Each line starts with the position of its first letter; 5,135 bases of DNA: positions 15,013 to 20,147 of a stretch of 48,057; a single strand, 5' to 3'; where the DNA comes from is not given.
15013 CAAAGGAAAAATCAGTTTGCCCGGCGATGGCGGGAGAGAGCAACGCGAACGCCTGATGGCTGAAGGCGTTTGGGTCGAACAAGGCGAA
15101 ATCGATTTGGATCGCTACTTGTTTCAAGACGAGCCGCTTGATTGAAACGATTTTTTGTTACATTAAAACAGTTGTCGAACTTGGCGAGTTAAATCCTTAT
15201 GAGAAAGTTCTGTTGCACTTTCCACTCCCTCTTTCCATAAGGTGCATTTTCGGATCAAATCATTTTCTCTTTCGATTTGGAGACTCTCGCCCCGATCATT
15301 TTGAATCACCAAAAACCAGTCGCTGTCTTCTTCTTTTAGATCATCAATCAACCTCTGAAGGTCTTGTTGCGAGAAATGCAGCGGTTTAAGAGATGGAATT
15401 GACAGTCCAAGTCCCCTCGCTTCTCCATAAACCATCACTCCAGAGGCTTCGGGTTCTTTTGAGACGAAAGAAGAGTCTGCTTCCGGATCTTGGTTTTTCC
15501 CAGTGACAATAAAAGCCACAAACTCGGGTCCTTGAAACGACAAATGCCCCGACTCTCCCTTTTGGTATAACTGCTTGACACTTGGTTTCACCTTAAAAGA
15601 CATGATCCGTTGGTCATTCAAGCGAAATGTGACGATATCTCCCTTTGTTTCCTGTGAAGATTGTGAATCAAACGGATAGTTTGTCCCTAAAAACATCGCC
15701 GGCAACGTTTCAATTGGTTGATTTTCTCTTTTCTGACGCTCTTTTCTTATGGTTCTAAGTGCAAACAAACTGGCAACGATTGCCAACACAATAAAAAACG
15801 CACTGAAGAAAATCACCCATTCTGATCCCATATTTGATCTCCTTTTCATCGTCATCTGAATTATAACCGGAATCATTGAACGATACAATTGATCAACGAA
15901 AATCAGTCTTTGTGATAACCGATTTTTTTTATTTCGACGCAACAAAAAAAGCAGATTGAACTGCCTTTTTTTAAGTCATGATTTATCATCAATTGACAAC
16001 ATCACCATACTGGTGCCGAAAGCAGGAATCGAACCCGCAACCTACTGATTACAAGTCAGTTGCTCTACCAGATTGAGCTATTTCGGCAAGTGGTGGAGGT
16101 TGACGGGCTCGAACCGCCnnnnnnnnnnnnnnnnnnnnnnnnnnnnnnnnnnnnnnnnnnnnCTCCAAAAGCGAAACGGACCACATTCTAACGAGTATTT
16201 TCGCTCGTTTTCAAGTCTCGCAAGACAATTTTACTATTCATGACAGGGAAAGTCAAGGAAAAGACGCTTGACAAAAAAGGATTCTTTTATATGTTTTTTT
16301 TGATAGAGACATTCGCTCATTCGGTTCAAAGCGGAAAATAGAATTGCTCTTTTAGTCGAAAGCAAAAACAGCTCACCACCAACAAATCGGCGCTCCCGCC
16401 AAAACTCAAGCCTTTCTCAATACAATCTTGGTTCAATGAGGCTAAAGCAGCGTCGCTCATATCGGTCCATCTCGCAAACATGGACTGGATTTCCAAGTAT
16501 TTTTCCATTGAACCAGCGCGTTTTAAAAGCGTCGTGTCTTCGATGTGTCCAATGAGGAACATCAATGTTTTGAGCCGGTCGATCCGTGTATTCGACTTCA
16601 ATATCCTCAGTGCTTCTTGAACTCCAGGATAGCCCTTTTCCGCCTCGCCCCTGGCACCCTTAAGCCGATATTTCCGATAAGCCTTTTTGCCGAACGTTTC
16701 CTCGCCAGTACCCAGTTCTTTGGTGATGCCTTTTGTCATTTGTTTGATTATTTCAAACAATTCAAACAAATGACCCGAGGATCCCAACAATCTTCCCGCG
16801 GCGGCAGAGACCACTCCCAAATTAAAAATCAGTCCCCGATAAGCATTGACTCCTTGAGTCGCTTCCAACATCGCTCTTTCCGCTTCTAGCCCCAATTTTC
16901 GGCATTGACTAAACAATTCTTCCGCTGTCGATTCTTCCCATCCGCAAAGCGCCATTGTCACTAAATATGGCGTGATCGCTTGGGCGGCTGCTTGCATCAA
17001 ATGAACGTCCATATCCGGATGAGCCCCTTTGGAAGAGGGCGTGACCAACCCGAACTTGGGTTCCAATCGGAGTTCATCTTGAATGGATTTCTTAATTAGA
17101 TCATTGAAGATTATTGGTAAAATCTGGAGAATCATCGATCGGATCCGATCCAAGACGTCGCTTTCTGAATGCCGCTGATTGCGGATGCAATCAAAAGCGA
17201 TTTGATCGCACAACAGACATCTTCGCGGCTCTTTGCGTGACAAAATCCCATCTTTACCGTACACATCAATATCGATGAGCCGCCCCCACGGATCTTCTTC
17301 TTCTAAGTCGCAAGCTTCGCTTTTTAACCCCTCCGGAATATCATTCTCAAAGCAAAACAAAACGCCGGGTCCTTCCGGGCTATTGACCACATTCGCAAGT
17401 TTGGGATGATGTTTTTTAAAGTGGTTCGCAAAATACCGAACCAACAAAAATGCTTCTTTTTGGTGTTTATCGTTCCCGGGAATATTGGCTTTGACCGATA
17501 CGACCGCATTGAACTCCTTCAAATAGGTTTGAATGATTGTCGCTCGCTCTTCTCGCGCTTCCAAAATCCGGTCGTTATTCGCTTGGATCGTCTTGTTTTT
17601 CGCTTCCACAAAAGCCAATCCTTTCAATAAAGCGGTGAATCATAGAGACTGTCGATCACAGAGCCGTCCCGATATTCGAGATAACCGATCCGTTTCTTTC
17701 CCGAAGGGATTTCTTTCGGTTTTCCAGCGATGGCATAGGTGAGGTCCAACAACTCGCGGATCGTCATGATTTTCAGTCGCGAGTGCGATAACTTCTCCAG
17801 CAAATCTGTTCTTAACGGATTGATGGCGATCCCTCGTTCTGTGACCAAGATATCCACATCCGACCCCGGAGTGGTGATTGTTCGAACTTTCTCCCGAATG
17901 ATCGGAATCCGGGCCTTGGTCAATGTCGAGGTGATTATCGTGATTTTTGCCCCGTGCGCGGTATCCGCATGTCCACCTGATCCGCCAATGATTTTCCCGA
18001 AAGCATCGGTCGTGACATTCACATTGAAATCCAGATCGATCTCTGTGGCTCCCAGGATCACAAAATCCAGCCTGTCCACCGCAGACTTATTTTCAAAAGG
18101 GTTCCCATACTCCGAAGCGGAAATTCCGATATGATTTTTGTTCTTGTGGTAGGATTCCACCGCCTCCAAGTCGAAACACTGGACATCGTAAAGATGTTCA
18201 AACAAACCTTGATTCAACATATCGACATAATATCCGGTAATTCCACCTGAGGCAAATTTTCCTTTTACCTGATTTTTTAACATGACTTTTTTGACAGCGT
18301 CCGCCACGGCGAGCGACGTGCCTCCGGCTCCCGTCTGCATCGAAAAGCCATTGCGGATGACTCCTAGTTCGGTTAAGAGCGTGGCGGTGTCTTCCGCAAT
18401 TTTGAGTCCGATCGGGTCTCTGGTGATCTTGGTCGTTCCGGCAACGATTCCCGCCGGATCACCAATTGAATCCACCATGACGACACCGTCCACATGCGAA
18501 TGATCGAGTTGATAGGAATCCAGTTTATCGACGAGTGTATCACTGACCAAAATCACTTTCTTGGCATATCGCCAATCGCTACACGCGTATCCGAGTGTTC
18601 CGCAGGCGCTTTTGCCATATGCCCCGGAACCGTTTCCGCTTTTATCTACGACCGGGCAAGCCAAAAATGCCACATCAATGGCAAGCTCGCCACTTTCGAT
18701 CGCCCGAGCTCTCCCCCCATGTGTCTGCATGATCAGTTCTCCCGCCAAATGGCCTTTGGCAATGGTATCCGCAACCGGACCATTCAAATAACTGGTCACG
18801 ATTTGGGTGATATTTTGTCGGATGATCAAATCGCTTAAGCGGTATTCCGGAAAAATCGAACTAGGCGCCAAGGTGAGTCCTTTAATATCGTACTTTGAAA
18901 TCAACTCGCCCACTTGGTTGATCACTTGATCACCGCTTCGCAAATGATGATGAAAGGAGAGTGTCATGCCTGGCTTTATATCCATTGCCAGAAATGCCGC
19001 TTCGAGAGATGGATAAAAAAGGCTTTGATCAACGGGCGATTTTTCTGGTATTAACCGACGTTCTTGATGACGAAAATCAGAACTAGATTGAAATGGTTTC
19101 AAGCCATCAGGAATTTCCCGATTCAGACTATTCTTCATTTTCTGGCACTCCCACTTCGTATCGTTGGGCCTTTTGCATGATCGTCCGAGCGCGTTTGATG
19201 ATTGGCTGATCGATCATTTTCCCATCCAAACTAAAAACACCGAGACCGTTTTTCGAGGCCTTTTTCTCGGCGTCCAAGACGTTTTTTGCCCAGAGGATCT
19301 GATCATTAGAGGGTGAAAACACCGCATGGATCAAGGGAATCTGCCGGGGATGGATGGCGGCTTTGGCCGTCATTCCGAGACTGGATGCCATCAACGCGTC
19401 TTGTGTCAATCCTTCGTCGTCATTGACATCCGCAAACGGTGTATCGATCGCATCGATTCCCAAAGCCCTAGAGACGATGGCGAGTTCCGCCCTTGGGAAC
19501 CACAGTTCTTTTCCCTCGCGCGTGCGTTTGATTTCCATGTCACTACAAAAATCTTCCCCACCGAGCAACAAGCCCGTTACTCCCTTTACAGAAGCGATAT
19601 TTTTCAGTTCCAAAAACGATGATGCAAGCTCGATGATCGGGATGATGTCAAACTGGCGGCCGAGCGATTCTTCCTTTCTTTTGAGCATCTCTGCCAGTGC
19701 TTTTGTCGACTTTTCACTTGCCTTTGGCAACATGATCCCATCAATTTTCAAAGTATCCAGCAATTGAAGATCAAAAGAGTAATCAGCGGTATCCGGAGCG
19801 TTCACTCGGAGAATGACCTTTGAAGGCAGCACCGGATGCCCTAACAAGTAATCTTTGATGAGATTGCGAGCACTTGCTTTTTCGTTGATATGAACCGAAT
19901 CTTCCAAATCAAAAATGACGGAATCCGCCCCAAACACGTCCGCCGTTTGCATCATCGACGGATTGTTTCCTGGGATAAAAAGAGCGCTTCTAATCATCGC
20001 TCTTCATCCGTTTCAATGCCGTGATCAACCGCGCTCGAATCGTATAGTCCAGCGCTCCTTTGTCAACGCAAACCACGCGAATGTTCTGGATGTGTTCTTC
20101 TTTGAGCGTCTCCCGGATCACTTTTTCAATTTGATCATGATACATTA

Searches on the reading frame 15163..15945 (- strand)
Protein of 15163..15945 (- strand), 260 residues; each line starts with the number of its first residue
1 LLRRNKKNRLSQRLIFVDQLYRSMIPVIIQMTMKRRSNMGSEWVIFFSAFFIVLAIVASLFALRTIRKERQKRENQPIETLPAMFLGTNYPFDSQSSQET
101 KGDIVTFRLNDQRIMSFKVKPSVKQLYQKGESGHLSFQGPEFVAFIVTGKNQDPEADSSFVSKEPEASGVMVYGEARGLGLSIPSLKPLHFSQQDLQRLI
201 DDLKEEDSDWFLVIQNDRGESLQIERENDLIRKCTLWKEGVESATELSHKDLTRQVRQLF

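Call 50: search_protein_families(library=pfam, proteins=[window:15163-15945:-])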
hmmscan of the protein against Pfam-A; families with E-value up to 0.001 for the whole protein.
window:15163-15945:- (260 aa): 1 family
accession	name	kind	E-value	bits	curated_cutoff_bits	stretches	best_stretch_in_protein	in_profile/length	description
PF10694.14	DUF2500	-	1.1e-08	35.9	33.5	1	50-145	4-101/102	Protein of unknown function (DUF2500)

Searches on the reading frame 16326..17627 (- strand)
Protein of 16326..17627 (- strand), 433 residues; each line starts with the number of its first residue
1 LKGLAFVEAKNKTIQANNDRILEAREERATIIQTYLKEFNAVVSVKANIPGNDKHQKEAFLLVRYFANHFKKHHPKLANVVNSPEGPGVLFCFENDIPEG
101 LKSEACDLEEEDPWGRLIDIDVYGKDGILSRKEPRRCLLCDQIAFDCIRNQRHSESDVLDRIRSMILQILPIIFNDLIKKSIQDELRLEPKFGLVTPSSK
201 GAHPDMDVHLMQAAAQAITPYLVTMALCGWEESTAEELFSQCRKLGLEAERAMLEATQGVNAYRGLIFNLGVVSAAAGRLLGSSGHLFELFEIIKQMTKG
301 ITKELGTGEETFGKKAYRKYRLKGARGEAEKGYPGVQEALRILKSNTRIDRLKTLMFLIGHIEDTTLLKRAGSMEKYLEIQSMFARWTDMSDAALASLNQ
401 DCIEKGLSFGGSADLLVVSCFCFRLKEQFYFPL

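Call 50: search_protein_families(library=pfam, proteins=[window:16326-17627:-])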
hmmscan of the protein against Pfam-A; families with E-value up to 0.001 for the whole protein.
window:16326-17627:- (433 aa): 2 families
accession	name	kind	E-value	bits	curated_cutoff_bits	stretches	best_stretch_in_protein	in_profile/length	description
PF01874.21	CitG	-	4.3e-56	191.1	27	1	177-421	3-282/284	ATP:dephospho-CoA triphosphoribosyl transferase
PF03802.19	CitX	-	9.8e-32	110.4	25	1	19-167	4-163/165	Apo-citrate lyase phosphoribosyl-dephospho-CoA transferase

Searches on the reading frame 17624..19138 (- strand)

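Call 50: search_protein_families(library=pfam, proteins=[window:17624-19138:-])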
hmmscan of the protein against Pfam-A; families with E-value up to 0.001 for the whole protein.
window:17624-19138:- (504 aa): 2 families
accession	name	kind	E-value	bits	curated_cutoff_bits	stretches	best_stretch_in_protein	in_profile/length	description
PF04223.18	CitF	-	1.7e-144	482.8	27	1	44-499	7-464/466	Citrate lyase, alpha subunit (CitF)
PF13336.12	AcetylCoA_hyd_C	-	4.1e-07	30.5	23.7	1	333-438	11-124/154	Acetyl-CoA hydrolase/transferase C-terminal domain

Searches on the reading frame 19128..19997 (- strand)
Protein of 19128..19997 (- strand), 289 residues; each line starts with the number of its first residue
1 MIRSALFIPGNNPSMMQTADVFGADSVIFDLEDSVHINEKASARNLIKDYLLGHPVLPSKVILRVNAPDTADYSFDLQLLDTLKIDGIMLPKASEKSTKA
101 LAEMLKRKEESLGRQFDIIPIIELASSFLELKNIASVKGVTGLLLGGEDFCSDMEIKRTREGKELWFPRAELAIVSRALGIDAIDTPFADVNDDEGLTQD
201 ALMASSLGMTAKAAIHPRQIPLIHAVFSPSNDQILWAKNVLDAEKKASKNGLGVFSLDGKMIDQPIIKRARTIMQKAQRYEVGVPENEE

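Call 50: search_protein_families(library=pfam, proteins=[window:19128-19997:-])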
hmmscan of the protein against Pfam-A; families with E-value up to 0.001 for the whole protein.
window:19128-19997:- (289 aa): 2 families
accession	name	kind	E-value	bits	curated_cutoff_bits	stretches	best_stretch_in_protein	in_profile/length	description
PF03328.21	HpcH_HpaI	-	5.2e-42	144.1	25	1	3-217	1-221/221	HpcH/HpaI aldolase/citrate lyase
PF15617.12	C-C_Bond_Lyase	-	1.9e-19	70.4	28.4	2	5-161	10-187/320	C-C_Bond_Lyase of the TIM-Barrel fold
